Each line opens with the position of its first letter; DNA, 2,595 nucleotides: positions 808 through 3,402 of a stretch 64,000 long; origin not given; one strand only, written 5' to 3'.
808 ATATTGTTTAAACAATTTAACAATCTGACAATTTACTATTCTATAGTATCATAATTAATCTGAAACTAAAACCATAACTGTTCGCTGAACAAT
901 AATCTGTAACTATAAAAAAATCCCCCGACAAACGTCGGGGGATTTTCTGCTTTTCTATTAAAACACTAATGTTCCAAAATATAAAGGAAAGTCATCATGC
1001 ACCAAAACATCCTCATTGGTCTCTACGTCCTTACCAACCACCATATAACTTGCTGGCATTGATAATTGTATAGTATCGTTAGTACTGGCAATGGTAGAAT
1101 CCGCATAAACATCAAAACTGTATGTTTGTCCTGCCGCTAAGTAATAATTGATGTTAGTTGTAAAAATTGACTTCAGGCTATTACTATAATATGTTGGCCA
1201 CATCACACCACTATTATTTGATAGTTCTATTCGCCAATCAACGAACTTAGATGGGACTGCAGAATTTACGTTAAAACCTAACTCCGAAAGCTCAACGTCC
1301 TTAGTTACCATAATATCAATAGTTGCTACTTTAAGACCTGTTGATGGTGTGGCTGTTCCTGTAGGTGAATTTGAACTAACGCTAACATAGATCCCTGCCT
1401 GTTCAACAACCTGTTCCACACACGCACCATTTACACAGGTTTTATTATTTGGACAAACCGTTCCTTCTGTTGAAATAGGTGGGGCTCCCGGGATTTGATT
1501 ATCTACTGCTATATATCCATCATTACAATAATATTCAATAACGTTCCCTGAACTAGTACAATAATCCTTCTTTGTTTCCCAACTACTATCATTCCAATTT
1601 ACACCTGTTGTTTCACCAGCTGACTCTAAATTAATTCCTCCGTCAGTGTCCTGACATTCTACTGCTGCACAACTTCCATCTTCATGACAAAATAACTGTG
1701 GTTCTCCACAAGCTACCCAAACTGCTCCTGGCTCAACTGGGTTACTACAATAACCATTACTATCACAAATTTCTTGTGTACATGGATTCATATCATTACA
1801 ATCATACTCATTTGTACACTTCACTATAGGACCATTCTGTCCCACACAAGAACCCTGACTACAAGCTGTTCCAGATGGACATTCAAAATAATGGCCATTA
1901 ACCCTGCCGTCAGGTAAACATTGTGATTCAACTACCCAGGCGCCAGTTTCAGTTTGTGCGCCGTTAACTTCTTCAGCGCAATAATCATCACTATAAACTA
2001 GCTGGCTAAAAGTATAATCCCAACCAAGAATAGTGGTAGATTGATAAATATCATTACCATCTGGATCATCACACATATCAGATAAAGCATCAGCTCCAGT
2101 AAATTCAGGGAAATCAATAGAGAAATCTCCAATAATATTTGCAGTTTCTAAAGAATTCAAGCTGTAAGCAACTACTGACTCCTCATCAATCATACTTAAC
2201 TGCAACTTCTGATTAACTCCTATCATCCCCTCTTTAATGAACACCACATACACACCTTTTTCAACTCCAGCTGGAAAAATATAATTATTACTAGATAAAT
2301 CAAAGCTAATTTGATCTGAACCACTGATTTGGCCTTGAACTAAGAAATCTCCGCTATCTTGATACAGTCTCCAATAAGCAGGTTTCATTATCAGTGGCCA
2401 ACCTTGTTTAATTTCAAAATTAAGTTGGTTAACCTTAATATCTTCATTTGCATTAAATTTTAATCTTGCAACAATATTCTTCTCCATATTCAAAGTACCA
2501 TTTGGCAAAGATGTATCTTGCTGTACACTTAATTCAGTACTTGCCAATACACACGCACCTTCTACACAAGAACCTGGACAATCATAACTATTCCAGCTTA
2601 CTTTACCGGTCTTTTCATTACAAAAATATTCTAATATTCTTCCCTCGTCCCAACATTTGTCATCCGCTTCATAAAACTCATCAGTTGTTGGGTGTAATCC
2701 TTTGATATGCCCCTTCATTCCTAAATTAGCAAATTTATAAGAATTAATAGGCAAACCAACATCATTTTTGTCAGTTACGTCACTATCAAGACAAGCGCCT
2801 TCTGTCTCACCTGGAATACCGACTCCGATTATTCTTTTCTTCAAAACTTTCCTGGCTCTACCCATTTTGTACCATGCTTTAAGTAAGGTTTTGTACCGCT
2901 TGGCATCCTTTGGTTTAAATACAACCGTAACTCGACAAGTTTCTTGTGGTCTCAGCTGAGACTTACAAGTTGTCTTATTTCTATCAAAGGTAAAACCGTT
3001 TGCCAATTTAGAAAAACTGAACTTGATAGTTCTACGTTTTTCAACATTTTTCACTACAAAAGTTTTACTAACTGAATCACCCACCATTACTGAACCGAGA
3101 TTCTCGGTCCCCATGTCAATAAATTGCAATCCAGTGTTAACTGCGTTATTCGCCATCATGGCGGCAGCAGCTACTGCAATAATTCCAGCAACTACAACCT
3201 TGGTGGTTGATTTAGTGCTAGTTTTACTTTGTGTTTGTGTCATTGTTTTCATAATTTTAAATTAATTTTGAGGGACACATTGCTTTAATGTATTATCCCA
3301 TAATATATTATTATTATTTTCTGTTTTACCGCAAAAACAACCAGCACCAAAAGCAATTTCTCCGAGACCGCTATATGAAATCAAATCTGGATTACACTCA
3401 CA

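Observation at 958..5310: Tandem paralogous surface proteins with a shared N-terminal module and different C-terminal modules (Cys-rich versus LRR)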

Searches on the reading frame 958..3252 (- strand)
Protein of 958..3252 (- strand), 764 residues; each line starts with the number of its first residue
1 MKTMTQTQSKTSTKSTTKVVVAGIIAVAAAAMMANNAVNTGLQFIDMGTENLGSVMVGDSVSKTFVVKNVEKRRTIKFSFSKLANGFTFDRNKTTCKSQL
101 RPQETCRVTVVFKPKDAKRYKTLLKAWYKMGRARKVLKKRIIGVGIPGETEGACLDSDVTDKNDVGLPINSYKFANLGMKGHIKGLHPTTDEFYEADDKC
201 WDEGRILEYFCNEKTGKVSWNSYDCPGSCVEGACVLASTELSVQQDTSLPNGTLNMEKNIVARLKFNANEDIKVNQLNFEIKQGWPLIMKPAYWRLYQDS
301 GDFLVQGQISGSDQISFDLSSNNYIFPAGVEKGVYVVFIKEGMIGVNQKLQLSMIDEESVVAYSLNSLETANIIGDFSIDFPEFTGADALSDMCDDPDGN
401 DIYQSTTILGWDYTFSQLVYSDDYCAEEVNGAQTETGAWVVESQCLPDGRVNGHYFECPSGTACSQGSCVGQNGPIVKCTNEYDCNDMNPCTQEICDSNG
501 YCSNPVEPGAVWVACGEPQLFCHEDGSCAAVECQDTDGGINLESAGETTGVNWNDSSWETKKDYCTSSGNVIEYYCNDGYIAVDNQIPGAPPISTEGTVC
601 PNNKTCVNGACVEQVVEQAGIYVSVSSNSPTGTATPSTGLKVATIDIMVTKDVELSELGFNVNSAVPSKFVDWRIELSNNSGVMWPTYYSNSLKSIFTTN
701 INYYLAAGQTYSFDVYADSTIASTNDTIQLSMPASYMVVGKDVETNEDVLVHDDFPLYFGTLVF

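Call 4: search_protein_families(library=pfam, proteins=[window:958-3252:-], max_evalue=1)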
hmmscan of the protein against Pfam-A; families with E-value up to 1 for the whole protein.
window:958-3252:- (764 aa): 8 families
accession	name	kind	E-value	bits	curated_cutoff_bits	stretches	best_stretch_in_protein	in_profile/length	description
PF22073.2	Cep192_D4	-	7.1e-08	33.1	35.5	1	53-122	14-88/112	Cep192 domain 4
PF24798.1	Ig-CFAP74_4th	-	1.3e-05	25.7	28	1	51-136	7-89/95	CFAP74 forth Ig-like domain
PF22544.2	HYDIN_VesB_CFA65-like_Ig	-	5.9e-05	23.7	25.5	1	50-122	10-80/100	HYDIN/CFA65/VesB-like, Ig-like domain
PF15780.11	ASH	-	0.00025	21.6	27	1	51-124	15-86/98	Abnormal spindle-like microcephaly-assoc'd, ASPM-SPD-2-Hydin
PF24499.1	Ig_TMEM131L_4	-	0.017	16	27.8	1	89-124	82-117/136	TMEM131L fourth Ig-like domain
PF22067.2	Cep192_D3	-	0.019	15.5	27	1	54-124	12-80/99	Cep192 domain 3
PF24507.1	Ig_CFAP65_4th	-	0.022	15.6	27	1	67-124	4-58/76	CFAP65, fourth Ig-like domain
PF22104.1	MHV_Nsp3_DPUP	-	0.17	12.2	27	1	453-480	35-65/73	Coronavirus Nsp3 DPUP domain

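Call 9: search_protein_families(library=ncbifam, proteins=[window:958-3252:-], max_evalue=1)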
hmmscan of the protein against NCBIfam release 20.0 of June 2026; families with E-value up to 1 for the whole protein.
window:958-3252:- (764 aa): 2 families
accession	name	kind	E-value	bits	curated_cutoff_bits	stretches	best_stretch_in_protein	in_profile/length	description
NF012200.0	choice_anch_D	domain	4.1e-07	30.5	45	1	50-117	24-92/108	choice-of-anchor D domain-containing protein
NF040890.1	trans_reg_YgbI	equivalog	0.081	12.4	400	1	593-639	139-187/253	DNA-binding transcriptional repressor YgbI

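Call 12: find_homologous_proteins(query=window:958-3252:-)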
Query window:958-3252:- (764 aa): 9 proteins with E <= 0.001 among 8000 candidates.
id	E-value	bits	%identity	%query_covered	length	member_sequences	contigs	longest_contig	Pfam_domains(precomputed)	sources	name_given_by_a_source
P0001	0.0e+0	1771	100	100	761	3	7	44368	PF22073.3,PF24798.3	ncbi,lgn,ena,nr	ncbi:hypothetical protein HOM83_02860 [Candidatus Falkowbacteria bacterium]|nr:hypothetical protein 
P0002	0.0e+0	1036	69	77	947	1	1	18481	PF22073.3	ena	-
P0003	8.6e-103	363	66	32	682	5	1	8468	PF22073.3,PF23598.2,PF15780.12,PF24798.3,PF12799.14,PF13855.13,PF23211.1,PF22544.3,PF23952.2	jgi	-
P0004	2.8e-87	312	46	32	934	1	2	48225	PF22073.3,PF24798.3,PF22544.3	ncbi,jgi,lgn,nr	ncbi:hypothetical protein HQ571_06745 [Candidatus Kuenenbacteria bacterium]|nr:hypothetical protein 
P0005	5.7e-80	288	37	38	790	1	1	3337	PF22544.3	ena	-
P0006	7.2e-72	261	39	38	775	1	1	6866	PF22073.3,PF22544.3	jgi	-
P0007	1.1e-71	260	46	24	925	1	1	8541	PF22073.3,PF22544.3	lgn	-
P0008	2.2e-65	239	39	31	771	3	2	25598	PF22073.3,PF22544.3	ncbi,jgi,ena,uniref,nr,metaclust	ncbi:hypothetical protein A2482_03370 [Candidatus Falkowbacteria bacterium RIFOXYC2_FULL_48_21]|unir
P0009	1.1e-33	135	46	11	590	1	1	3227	-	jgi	-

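Call 15: find_encoding_contigs(protein=P0002, flank=10000, max_places=4)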
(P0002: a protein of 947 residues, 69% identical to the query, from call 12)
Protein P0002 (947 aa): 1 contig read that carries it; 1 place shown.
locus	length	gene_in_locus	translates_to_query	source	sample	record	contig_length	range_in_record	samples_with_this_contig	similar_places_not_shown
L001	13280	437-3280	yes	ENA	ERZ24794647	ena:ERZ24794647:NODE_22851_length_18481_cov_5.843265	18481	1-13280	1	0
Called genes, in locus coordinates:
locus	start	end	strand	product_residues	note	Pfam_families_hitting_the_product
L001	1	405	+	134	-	?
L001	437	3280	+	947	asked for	PF22073:Cep192_D4 (weak)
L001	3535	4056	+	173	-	PF01936:NYN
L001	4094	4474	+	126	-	-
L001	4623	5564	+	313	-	PF00753:Lactamase_B, PF12706:Lactamase_B_2 (weak)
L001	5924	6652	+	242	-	PF12706:Lactamase_B_2 (weak)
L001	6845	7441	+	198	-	PF00334:NDK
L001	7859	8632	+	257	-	-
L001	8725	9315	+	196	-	PF01928:CYTH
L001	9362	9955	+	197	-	PF13875:DUF4202, PF01966:HD (weak)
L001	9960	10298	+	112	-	PF01588:tRNA_bind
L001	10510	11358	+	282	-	PF04107:GCS2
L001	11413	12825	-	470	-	-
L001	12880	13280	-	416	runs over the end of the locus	PF12704:MacB_PCD, PF02687:FtsX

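Call 17: find_encoding_contigs(protein=P0004, flank=10000, max_places=3)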
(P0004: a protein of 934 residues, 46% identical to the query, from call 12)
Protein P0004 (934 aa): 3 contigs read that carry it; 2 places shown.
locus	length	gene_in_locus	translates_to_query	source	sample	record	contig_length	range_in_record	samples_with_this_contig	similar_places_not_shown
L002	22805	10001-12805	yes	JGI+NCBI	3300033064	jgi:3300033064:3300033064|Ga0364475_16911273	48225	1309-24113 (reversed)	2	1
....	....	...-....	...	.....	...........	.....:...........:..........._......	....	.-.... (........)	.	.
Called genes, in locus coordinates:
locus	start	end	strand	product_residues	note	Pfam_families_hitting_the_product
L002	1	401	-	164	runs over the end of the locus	PF03449:GreA_GreB_N, PF01272:GreA_GreB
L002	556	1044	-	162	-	-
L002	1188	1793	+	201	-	PF01048:PNP_UDP_1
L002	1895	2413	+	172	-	-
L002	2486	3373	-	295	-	PF13365:Trypsin_2 (weak)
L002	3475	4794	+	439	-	PF13567:DUF4131, PF03772:Competence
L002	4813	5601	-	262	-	-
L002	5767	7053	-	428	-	-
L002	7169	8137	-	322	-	PF18884:TSP3_bac (faint)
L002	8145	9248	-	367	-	-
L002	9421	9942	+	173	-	PF01936:NYN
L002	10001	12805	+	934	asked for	PF22073:Cep192_D4 (weak), PF22544:HYDIN_VesB_CFA65-like_Ig (weak), PF24798:Ig-CFAP74_4th (faint)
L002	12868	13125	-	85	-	-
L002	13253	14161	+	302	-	PF00753:Lactamase_B, PF12706:Lactamase_B_2 (weak)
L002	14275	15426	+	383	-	-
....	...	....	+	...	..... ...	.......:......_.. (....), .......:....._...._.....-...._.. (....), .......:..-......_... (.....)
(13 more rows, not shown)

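Call 18: find_encoding_contigs(protein=P0008, flank=10000, max_places=3)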
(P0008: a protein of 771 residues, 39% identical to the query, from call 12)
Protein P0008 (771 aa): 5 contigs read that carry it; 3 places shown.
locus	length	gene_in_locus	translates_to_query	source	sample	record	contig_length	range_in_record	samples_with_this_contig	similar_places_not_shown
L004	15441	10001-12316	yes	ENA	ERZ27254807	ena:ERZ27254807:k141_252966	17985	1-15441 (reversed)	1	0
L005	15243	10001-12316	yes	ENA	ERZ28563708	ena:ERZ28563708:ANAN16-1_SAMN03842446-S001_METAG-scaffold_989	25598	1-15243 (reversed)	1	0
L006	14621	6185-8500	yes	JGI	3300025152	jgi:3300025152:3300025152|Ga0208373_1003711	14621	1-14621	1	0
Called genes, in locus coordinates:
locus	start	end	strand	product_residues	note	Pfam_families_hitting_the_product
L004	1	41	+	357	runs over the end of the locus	PF08843:AbiEii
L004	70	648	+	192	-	PF01330:RuvA_N, PF00633:HHH (faint), PF14520:HHH_5, PF07499:RuvA_C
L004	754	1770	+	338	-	PF02388:FemAB, PF13480:Acetyltransf_6, PF02388:FemAB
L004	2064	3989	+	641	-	PF00884:Sulfatase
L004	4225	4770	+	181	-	-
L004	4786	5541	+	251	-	PF02578:Cu-oxidase_4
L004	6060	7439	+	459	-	PF13567:DUF4131, PF03772:Competence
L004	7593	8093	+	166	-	PF01936:NYN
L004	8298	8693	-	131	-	-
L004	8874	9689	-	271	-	-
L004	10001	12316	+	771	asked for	PF22073:Cep192_D4 (weak), PF22544:HYDIN_VesB_CFA65-like_Ig (weak)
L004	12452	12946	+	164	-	-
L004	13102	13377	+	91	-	-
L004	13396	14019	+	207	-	PF00753:Lactamase_B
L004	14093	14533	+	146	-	PF00293:NUDIX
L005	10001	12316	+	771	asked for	PF22073:Cep192_D4 (weak), PF22544:HYDIN_VesB_CFA65-like_Ig (weak)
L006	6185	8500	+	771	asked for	PF22073:Cep192_D4 (weak), PF22544:HYDIN_VesB_CFA65-like_Ig (weak)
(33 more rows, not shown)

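Call 27: search_solved_structures(query=window:958-3252:-, max_evalue=1)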
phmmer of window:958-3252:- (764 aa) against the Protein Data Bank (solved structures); distinct sequences matched with E-value up to 1: 0.

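Call 31: find_encoding_contigs(protein=P0003, flank=6000, max_places=6)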
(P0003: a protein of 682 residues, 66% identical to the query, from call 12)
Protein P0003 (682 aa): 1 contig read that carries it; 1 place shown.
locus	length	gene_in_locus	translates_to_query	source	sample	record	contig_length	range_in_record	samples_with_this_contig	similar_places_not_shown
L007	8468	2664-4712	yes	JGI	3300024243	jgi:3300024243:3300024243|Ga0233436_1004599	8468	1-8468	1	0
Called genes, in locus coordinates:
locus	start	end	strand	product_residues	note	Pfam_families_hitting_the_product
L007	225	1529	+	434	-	PF13567:DUF4131, PF03772:Competence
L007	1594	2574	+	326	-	PF01966:HD (faint)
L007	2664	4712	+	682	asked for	PF15780:ASH (weak), PF22544:HYDIN_VesB_CFA65-like_Ig (weak), PF22073:Cep192_D4, PF24798:Ig-CFAP74_4th (weak), PF23952:LRR_EndoS (faint), PF23211:LRR_LRWD1 (faint), PF13855:LRR_8 (faint), PF12799:LRR_4, +1 more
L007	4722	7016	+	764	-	PF24798:Ig-CFAP74_4th (faint), PF22073:Cep192_D4 (weak)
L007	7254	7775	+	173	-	PF01936:NYN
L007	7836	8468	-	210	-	?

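Call 32: find_encoding_contigs(protein=P0001, flank=6000, max_places=8)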
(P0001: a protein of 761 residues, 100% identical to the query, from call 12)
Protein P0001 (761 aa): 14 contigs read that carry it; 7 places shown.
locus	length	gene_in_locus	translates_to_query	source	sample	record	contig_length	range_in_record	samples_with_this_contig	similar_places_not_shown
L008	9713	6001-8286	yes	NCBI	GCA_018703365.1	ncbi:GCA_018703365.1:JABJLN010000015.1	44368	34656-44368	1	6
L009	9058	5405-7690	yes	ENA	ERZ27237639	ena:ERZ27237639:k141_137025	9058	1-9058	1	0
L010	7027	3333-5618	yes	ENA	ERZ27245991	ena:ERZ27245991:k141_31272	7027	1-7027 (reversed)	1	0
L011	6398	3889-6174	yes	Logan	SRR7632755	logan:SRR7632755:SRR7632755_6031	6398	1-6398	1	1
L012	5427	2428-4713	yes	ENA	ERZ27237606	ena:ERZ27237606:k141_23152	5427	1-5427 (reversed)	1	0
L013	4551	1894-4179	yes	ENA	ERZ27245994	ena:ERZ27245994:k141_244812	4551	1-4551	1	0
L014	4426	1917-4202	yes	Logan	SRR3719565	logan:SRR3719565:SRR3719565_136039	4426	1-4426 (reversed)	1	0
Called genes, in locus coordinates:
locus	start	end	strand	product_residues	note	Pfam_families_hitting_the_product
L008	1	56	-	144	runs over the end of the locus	-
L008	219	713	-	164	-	PF03449:GreA_GreB_N, PF01272:GreA_GreB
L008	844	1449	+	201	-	PF01048:PNP_UDP_1 (faint)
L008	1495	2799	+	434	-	PF13567:DUF4131, PF03772:Competence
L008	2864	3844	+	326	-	PF01966:HD (faint)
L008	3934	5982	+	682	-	PF15780:ASH (weak), PF22544:HYDIN_VesB_CFA65-like_Ig (weak), PF22073:Cep192_D4, PF24798:Ig-CFAP74_4th (weak), PF23952:LRR_EndoS (faint), PF13855:LRR_8 (faint), PF23598:LRR_14 (faint), PF12799:LRR_4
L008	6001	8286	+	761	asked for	PF22073:Cep192_D4 (weak), PF24798:Ig-CFAP74_4th (faint)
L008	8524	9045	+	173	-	PF01936:NYN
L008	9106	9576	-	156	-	-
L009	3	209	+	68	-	?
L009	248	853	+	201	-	PF01048:PNP_UDP_1 (faint)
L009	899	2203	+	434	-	PF13567:DUF4131, PF03772:Competence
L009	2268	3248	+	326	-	PF01966:HD (faint)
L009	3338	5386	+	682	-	PF15780:ASH (weak), PF22544:HYDIN_VesB_CFA65-like_Ig (weak), PF22073:Cep192_D4, PF24798:Ig-CFAP74_4th (weak), PF23952:LRR_EndoS (faint), PF13855:LRR_8 (faint), PF23598:LRR_14 (faint), PF12799:LRR_4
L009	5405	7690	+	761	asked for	PF22073:Cep192_D4 (weak), PF24798:Ig-CFAP74_4th (faint)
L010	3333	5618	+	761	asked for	PF22073:Cep192_D4 (weak), PF24798:Ig-CFAP74_4th (faint)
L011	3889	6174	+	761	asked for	PF22073:Cep192_D4 (weak), PF24798:Ig-CFAP74_4th (faint)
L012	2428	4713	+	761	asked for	PF22073:Cep192_D4 (weak), PF24798:Ig-CFAP74_4th (faint)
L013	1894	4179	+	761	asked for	PF22073:Cep192_D4 (weak), PF24798:Ig-CFAP74_4th (faint)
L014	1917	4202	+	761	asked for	PF22073:Cep192_D4 (weak), PF24798:Ig-CFAP74_4th (faint)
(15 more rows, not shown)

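Call 38: predict_structure(alignment_id=A3)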
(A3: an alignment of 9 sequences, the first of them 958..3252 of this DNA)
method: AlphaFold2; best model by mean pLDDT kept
length: 764 residues; sequences in the alignment: 9
mean_pLDDT: 43.2   pTM: 0.26
mean pLDDT of the five models: 43.2, 39.6, 39.3, 36.8, 36.7
residues with pLDDT >= 90: 3; 70-90: 119; 50-70: 108; < 50: 534
segments of 3 or more residues with pLDDT < 50: 1-39, 147-182, 191-195, 236-278, 280-292, 296-306, 312-314, 318-531, 585-595, 614-764
pLDDT, mean of each block of 10 residues (from residue 1): 26 22 24 33 64 64 82 82 87 83 84 76 82 76 58 40 31 28 51 52 57 53 58 43 26 30 38 44 42 48 46 48 35 40 30 32 26 22 27 29 22 22 22 29 30 37 39 33 26 30 28 26 32 68 80 62 74 72 47 52 70 43 35 36 40 33 28 38 33 26 26 30 30 28 22 21 22
secondary structure, 60 per line:
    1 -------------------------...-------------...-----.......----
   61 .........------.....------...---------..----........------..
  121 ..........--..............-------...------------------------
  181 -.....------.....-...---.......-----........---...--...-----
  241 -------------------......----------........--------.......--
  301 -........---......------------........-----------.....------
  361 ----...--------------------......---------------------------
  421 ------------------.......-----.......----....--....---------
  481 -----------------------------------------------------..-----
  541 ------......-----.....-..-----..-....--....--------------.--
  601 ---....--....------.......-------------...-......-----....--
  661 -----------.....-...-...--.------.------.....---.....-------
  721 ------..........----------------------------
elements in order (helices of 4 or more, strands of 3 or more residues): E42-44 E50-56 E61-69 E76-80 E87-89 E105-112 E119-130 E133-146 E154-156 E182-186 E193-197 E199-201 E205-211 E217-224 E228-230 E233-235 E260-265 E276-283 E292-298 E302-309 E313-318 E331-338 E350-354 H388-393 E439-445 E451-457 E462-465 E468-471 E547-552 E558-562 E574-577 E580-583 E604-607 E610-613 E620-626 E640-642 E644-649 H655-658 E672-676 E682-684 E701-705 E709-713 E727-733
